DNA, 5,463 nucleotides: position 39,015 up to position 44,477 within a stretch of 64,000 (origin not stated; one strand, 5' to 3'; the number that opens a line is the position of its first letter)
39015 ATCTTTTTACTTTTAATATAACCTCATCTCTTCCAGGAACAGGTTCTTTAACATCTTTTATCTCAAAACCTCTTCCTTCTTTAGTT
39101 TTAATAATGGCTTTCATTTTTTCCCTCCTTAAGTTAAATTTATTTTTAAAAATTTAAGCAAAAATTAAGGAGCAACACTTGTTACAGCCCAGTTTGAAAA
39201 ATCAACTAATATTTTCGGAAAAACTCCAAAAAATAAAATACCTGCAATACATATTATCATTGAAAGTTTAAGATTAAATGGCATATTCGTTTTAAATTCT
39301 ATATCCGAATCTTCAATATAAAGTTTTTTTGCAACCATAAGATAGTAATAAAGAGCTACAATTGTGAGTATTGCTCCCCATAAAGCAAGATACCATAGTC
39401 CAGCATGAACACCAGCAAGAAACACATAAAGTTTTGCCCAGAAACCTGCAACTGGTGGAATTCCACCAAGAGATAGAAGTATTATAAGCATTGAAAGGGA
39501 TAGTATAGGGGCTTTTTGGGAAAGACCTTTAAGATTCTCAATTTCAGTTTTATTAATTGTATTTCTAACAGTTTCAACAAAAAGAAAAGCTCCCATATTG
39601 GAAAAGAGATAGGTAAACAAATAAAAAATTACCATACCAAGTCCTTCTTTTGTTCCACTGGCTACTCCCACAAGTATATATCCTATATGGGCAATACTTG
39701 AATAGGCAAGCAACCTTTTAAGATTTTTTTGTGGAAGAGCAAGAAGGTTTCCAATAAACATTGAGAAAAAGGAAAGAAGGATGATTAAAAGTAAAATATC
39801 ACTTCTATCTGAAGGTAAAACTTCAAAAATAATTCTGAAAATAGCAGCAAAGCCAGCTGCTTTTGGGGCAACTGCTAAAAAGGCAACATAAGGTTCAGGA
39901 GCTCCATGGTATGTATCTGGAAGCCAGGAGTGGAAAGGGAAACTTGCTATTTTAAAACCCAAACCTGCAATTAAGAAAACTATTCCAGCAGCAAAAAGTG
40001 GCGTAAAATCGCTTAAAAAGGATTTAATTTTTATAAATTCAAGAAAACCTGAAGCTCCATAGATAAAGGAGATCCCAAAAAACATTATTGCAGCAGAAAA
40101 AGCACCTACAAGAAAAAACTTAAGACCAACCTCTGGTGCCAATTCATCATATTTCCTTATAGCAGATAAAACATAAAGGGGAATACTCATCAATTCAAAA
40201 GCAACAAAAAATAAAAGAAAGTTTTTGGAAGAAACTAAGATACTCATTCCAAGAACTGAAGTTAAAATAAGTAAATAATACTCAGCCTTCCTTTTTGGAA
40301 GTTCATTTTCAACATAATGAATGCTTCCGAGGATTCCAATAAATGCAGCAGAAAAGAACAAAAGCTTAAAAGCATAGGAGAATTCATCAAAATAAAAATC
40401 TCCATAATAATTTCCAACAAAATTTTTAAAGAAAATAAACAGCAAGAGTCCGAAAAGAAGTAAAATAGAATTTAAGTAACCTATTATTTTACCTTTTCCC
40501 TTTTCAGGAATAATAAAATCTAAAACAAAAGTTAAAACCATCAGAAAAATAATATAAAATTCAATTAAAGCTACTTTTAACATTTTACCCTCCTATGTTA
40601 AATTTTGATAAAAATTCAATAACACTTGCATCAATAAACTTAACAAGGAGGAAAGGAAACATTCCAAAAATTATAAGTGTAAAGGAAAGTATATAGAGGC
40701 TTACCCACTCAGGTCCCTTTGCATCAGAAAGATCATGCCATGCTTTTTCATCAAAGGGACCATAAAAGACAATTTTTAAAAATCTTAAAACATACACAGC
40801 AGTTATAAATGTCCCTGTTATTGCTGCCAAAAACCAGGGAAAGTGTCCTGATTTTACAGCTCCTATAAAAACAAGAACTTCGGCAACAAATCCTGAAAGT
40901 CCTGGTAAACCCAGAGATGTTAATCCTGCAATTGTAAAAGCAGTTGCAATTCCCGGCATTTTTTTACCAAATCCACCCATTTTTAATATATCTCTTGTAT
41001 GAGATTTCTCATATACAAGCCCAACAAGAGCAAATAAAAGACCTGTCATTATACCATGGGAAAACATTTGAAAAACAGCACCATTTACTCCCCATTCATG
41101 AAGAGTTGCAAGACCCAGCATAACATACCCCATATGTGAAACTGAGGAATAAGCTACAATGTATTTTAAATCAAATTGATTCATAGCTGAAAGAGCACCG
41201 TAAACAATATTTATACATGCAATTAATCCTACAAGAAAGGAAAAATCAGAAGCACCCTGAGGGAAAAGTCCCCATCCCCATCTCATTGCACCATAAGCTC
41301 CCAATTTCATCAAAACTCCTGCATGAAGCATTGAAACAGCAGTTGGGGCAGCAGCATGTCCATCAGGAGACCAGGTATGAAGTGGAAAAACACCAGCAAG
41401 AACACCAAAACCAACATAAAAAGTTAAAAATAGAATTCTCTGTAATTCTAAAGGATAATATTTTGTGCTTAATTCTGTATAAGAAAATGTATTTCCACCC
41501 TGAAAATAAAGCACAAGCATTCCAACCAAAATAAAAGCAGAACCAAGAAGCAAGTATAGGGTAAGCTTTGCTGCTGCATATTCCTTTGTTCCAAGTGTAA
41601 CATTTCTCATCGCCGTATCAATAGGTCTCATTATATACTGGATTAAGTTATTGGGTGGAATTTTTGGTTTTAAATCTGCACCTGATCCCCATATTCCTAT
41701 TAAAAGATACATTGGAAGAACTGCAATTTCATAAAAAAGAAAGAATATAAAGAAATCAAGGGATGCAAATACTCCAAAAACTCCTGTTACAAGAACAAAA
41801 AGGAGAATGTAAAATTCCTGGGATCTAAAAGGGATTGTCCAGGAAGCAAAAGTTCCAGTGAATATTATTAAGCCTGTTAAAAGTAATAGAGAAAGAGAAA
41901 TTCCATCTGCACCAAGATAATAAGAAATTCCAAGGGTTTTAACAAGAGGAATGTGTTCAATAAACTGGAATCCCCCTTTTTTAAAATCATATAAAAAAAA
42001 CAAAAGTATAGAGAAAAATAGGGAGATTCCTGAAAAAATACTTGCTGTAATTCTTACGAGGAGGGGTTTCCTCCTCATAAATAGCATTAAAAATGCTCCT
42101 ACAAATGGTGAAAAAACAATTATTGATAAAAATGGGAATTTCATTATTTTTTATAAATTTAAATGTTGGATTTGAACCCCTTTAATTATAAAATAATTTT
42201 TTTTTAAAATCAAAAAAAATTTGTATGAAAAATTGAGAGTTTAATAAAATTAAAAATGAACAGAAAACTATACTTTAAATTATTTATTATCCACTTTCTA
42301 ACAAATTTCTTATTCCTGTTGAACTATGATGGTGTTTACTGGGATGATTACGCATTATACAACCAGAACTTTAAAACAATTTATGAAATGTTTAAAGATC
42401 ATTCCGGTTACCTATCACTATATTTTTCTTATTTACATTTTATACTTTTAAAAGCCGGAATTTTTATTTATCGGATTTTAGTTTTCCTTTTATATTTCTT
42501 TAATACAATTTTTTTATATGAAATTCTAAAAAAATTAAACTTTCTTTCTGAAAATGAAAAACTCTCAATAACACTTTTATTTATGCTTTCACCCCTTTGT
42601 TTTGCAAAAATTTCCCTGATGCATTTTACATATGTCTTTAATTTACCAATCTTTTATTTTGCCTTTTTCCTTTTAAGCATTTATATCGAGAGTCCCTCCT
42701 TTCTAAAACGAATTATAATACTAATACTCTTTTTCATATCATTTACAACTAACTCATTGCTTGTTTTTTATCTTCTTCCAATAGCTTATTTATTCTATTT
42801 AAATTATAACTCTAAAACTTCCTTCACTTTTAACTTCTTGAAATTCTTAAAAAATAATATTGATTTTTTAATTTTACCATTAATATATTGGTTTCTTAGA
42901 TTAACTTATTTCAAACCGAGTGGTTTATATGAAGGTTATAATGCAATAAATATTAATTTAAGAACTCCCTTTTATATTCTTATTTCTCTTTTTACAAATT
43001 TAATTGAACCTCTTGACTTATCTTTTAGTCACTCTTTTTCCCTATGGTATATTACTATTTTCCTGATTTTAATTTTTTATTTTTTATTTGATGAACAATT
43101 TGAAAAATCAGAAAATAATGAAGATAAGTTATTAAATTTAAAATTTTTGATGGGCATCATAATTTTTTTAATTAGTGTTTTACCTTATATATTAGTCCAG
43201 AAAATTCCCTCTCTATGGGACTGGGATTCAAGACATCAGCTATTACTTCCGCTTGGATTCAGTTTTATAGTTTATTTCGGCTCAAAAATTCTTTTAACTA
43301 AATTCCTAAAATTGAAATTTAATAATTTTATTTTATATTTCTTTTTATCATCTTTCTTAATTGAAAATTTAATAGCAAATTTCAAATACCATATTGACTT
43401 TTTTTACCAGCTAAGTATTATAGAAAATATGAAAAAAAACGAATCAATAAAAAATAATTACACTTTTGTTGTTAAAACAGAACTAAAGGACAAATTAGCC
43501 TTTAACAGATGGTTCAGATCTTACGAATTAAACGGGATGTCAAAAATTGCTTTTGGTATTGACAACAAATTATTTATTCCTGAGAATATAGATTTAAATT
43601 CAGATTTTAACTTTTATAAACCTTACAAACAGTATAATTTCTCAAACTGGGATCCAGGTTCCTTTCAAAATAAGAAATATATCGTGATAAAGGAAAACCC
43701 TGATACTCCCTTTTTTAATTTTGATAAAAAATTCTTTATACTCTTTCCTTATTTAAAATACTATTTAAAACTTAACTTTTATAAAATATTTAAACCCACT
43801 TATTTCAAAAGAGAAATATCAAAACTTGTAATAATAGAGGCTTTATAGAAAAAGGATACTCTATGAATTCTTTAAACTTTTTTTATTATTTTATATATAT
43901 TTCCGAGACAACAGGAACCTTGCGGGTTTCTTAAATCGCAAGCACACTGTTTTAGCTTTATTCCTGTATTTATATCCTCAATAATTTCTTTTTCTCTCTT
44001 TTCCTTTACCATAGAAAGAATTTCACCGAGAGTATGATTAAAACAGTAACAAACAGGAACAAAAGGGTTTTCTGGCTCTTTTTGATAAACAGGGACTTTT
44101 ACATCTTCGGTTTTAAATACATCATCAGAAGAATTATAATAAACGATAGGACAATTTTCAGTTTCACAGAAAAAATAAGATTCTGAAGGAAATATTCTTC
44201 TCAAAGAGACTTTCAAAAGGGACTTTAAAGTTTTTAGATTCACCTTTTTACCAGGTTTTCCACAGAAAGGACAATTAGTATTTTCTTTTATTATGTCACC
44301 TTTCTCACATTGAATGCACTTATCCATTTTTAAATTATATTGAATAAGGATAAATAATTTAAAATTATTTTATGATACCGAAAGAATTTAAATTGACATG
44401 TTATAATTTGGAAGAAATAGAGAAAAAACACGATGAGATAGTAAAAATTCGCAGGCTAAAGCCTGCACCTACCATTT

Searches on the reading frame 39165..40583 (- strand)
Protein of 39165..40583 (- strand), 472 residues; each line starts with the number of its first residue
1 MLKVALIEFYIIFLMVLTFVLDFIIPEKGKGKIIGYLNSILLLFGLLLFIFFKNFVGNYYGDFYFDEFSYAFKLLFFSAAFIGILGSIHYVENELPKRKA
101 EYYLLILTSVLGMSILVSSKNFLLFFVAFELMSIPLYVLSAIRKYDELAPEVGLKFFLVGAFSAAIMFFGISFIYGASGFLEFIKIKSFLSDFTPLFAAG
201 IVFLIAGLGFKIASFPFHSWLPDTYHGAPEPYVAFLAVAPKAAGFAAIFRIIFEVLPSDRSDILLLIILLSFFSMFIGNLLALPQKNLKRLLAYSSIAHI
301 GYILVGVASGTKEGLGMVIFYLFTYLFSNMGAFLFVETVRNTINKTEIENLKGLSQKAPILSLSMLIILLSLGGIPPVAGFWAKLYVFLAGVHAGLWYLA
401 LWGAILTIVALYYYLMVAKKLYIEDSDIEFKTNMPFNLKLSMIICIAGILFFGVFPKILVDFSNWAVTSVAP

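Call 85: search_protein_families(library=pfam, proteins=[window:39165-40583:-], max_evalue=0.01)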
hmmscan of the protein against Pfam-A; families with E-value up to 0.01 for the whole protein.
window:39165-40583:- (472 aa): 1 family
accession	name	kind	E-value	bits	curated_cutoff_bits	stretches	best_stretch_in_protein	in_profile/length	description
PF00361.26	Proton_antipo_M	-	3.6e-71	240.2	21.5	1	119-407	1-291/294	NADH:quinone oxidoreductase/Mrp antiporter, TM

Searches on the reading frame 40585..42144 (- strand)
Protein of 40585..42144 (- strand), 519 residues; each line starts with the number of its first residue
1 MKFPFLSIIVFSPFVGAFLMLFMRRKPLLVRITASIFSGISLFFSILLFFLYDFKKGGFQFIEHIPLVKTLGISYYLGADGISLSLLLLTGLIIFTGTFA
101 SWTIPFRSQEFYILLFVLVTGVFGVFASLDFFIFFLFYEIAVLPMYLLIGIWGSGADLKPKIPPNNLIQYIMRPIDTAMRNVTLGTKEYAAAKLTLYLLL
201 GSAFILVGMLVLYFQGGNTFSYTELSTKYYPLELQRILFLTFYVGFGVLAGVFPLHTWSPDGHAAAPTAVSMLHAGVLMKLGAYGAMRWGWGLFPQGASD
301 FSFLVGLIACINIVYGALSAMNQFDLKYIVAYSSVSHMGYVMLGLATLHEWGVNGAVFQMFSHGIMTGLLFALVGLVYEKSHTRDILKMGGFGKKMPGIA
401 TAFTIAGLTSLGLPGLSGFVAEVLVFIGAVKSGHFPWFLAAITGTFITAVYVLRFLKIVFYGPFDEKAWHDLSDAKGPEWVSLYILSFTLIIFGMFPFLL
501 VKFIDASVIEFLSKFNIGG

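Call 57: find_encoding_contigs(protein=window:40585-42144:-, flank=10000, max_places=10)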
Protein window:40585-42144:- (519 aa): 2 contigs read that carry it; 2 places shown.
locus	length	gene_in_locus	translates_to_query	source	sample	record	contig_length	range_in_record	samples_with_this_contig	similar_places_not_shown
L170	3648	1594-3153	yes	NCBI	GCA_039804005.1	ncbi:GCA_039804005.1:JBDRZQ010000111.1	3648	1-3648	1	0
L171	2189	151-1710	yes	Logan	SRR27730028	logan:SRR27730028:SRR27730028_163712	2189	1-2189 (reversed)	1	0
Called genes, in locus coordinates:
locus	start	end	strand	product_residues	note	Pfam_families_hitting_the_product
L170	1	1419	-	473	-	?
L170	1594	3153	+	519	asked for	PF00361:Proton_antipo_M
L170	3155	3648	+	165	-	PF00361:Proton_antipo_M (weak)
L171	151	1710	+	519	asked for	PF00361:Proton_antipo_M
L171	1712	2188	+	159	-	?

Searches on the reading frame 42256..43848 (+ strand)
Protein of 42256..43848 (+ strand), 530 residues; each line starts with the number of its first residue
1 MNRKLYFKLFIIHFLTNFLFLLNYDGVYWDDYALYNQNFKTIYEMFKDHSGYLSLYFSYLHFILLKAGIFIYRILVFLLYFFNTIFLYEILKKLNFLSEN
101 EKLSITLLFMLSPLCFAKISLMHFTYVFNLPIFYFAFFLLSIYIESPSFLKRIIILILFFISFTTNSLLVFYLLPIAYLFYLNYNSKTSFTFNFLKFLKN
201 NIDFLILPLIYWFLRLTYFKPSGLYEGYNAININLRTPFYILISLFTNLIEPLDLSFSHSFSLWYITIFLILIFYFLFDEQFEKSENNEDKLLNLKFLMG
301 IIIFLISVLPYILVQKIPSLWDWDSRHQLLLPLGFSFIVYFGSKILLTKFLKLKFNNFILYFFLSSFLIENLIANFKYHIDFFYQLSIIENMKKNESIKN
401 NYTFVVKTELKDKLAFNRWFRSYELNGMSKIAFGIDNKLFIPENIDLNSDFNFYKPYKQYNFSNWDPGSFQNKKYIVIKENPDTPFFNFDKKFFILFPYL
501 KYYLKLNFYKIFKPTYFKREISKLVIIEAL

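Call 55: find_encoding_contigs(protein=window:42256-43848:+, flank=10000, max_places=10)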
Protein window:42256-43848:+ (530 aa): no gene with exactly this product is on record in the collection.

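Call 85: search_protein_families(library=pfam, proteins=[window:42256-43848:+], max_evalue=0.01)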
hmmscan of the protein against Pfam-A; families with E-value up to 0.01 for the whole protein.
window:42256-43848:+ (530 aa): 0 families

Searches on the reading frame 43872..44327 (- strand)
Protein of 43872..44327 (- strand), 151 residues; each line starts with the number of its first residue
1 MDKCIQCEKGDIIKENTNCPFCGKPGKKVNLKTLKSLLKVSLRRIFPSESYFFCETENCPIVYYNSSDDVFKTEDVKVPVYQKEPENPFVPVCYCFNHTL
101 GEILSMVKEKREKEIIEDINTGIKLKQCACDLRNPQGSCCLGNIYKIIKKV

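Call 17: find_encoding_contigs(protein=window:43872-44327:-, flank=10000, max_places=10)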
Protein window:43872-44327:- (151 aa): 1 contig read that carries it; 1 place shown.
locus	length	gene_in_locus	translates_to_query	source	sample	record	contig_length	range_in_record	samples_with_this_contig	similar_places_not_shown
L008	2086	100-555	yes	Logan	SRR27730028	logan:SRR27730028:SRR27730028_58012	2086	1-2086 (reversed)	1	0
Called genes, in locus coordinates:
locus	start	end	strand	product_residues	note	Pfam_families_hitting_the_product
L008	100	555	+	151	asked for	PF18423:zf_CopZ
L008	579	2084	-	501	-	?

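Call 85: search_protein_families(library=pfam, proteins=[window:43872-44327:-], max_evalue=0.01)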
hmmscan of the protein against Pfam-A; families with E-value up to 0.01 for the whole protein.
window:43872-44327:- (151 aa): 1 family
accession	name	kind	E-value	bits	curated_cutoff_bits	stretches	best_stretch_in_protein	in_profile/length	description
PF18423.6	zf_CopZ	-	1.1e-20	73.8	28.4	1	17-77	2-62/62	Zinc binding domain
